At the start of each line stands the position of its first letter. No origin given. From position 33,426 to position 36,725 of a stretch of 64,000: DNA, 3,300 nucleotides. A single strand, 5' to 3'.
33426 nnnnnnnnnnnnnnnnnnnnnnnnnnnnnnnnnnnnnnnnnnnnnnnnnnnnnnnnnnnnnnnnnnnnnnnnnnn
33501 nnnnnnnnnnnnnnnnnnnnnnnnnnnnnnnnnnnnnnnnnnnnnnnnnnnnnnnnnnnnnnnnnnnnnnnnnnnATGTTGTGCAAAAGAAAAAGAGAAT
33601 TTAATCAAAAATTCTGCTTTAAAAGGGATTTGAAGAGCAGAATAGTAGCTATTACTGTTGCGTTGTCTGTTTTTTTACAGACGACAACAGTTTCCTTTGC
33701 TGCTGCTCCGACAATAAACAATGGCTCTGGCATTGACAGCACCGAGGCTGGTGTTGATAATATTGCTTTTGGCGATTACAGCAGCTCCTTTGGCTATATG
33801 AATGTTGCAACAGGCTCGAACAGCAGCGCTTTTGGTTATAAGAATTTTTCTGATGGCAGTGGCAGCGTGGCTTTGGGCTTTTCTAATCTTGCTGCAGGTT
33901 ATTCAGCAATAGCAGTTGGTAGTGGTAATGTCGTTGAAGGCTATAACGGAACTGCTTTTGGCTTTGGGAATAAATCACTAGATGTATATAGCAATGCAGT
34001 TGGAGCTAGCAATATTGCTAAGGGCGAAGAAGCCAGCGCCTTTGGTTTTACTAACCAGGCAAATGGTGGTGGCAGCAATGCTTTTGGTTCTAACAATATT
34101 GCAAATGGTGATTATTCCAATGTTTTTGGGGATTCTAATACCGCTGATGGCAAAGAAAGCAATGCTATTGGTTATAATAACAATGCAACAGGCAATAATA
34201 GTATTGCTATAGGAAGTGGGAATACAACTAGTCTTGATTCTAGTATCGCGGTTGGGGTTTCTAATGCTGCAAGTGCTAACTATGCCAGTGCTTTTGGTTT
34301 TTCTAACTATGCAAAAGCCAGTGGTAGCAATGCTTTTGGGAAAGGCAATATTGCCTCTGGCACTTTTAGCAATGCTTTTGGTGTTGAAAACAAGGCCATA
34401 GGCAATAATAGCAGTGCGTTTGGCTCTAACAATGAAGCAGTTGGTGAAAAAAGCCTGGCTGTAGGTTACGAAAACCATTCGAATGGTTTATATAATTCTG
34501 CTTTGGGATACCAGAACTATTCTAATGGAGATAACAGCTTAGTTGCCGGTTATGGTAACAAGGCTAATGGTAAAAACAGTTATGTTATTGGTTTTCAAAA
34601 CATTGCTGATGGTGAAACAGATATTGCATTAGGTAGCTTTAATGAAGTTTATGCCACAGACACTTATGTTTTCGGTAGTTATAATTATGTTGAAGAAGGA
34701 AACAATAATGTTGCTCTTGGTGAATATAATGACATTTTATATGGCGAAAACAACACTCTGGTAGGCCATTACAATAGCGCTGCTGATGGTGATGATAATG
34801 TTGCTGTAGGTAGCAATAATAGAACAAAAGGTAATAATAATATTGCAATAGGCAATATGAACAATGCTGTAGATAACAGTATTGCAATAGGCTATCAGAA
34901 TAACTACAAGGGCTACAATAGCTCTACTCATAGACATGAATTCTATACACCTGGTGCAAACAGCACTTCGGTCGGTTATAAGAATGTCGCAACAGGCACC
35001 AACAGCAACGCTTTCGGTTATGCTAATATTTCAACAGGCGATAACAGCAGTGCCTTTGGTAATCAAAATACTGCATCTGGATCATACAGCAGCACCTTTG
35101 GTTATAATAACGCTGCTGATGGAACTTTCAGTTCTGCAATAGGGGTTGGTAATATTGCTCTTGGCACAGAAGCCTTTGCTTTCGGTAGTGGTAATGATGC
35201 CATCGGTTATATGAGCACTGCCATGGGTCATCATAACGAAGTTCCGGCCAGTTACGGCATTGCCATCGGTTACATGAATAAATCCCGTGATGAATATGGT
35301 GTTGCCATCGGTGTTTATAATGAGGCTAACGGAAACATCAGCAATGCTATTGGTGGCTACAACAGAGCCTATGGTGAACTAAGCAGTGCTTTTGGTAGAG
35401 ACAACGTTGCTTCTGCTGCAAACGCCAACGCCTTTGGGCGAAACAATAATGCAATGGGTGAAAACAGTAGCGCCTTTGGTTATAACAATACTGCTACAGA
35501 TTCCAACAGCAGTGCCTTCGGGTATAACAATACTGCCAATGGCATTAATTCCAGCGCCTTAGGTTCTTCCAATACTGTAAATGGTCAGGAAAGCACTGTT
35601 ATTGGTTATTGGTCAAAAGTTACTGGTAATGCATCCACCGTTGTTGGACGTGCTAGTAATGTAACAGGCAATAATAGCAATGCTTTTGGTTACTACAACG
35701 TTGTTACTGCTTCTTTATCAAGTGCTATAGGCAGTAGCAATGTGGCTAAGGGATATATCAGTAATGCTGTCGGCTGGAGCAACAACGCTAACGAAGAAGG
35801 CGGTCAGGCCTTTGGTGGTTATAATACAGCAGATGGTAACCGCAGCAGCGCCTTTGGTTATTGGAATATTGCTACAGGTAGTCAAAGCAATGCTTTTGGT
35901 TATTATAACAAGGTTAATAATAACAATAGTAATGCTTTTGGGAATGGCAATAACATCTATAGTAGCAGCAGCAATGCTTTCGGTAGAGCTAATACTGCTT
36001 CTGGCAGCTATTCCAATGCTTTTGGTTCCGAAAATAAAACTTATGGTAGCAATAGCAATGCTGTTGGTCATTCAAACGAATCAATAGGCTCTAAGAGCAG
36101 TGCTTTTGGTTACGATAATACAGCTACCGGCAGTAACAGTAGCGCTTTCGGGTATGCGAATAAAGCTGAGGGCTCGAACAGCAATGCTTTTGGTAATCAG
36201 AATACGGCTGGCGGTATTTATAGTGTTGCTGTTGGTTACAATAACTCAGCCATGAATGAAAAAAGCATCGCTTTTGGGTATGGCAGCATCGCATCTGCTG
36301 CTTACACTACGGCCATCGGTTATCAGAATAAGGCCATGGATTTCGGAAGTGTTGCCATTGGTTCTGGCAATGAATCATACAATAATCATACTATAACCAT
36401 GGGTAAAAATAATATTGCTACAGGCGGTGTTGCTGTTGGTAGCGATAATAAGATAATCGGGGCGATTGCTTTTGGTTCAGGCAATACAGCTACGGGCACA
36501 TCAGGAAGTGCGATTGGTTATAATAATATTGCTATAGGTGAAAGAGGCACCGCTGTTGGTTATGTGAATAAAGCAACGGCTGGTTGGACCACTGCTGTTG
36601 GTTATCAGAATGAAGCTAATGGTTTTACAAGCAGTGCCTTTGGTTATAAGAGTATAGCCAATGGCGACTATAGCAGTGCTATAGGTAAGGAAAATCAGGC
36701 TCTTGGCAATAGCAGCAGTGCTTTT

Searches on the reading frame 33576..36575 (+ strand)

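Call 37: search_protein_families(library=pfam, proteins=[window:33576-36575:+], max_evalue=0.00001)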
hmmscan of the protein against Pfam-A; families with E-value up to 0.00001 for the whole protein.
window:33576-36575:+ (1000 aa): 2 families
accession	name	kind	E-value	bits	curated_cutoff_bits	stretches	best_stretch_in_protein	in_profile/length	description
PF05658.19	YadA_head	-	5.7e-50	167.2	25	0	628-651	3-26/27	YadA head domain repeat (2 copies)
PF21300.2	LbR_Ice_bind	-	3.2e-07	30.8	30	0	367-447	3-84/97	Grass antifreeze beta roll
